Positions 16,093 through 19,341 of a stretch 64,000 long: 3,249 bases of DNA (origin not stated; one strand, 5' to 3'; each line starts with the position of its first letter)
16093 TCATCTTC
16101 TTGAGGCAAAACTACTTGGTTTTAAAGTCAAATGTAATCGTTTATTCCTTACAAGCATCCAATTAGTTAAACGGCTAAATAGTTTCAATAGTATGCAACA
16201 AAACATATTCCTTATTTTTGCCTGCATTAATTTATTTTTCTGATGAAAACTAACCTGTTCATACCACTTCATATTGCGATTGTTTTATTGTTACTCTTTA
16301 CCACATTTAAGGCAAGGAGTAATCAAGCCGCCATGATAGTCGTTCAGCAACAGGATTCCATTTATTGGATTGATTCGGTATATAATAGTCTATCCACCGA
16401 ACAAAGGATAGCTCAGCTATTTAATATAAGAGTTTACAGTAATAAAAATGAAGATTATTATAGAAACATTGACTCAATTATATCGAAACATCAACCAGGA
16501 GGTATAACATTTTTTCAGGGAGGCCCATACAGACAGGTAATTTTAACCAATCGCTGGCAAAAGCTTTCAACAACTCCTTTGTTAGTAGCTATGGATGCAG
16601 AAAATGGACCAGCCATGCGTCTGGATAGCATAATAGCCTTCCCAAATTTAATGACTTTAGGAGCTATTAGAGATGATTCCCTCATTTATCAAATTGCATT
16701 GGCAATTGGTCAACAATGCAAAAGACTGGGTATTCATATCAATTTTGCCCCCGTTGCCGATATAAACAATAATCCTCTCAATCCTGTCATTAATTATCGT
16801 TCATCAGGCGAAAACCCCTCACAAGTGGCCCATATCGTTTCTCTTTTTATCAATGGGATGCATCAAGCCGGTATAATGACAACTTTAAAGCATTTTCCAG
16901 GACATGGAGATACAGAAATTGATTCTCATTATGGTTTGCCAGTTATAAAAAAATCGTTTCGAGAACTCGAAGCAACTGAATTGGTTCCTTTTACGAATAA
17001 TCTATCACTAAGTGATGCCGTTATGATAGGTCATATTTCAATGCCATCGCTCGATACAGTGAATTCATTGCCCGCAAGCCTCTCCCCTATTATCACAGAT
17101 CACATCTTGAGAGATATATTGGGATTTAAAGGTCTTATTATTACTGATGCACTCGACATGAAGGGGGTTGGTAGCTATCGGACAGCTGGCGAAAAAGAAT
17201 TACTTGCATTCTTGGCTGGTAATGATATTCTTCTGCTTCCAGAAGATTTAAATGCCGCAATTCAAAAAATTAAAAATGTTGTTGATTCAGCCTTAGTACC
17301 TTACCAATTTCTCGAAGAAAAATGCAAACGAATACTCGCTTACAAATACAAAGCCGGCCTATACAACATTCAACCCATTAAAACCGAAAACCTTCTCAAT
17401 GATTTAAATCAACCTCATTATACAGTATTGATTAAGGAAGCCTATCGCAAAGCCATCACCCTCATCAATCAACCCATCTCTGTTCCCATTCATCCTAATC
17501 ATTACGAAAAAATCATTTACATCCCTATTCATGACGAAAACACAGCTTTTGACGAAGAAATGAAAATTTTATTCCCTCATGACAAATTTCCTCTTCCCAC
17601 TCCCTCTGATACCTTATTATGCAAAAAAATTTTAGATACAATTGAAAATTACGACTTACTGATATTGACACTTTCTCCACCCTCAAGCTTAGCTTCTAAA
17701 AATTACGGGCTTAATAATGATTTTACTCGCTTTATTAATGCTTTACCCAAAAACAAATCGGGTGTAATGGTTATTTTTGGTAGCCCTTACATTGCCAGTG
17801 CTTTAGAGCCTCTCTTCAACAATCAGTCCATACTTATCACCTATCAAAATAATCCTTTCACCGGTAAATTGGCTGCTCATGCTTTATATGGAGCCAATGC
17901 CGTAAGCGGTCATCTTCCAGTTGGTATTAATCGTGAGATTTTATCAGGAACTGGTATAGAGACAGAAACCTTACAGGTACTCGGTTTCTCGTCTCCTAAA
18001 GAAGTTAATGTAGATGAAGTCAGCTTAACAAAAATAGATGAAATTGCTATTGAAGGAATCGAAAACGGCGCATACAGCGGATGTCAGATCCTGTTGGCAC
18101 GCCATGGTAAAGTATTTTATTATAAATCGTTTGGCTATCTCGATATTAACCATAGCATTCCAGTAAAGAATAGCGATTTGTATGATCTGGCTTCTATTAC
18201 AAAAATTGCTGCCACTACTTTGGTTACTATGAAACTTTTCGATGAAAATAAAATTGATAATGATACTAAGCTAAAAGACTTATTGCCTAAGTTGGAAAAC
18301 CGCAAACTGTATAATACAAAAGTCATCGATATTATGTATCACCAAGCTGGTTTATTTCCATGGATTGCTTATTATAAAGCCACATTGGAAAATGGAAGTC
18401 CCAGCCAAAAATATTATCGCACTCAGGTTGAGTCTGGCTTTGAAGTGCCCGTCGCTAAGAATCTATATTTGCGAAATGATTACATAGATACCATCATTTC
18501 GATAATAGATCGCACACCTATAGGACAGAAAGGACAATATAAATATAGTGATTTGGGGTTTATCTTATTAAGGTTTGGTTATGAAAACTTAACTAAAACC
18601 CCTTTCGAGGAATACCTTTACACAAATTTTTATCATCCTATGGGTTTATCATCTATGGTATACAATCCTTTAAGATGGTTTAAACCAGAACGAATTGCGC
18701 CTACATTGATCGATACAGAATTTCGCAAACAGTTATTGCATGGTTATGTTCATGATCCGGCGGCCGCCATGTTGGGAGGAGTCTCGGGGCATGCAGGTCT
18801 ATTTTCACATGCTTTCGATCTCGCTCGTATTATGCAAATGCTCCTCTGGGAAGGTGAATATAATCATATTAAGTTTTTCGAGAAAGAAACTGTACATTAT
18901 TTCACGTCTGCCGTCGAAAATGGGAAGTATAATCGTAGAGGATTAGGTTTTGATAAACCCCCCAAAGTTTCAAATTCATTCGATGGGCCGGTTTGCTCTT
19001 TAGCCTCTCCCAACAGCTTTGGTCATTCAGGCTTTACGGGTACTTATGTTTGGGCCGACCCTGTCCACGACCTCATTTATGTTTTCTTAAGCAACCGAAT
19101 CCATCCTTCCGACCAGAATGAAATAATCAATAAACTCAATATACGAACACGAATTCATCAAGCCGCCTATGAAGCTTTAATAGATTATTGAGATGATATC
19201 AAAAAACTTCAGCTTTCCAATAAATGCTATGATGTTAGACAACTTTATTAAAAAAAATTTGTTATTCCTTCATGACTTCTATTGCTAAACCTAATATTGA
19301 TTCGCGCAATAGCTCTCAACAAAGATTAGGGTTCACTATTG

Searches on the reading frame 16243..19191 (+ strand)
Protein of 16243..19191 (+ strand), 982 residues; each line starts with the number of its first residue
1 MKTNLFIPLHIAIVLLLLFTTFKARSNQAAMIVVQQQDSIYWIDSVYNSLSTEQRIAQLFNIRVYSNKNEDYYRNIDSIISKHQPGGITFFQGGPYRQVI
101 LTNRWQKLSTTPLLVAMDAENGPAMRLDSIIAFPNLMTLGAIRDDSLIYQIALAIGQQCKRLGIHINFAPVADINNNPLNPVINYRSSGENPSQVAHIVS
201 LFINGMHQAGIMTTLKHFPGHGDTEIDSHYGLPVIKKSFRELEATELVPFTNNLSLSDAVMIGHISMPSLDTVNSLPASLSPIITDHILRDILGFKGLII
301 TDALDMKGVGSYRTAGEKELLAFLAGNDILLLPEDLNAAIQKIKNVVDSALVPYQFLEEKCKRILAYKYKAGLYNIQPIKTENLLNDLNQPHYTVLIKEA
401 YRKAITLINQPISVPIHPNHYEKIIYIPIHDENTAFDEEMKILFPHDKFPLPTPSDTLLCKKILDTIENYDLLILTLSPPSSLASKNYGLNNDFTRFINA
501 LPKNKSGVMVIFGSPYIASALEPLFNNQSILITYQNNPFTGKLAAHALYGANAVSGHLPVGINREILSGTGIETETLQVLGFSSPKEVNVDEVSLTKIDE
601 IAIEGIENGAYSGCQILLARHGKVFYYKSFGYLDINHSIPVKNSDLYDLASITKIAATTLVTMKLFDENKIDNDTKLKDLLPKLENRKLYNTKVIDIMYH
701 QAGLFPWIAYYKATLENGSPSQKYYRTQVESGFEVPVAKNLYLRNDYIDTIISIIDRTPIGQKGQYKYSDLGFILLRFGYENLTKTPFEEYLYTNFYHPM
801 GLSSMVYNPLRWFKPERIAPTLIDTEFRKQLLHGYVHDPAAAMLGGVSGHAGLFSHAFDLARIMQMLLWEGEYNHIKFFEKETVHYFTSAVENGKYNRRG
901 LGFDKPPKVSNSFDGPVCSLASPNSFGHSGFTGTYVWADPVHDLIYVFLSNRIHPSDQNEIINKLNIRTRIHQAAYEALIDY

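Call 48: search_protein_families(library=pfam, proteins=[window:16243-19191:+], max_evalue=0.00001)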
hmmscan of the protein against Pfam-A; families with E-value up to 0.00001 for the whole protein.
window:16243-19191:+ (982 aa): 2 families
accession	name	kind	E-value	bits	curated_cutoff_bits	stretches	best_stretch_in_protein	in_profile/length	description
PF00933.27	Glyco_hydro_3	-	6e-69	233.3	27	1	52-365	2-314/316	Glycosyl hydrolase family 3 N terminal domain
PF00144.29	Beta-lactamase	-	2.3e-36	126.1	27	1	600-957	3-315/329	Beta-lactamase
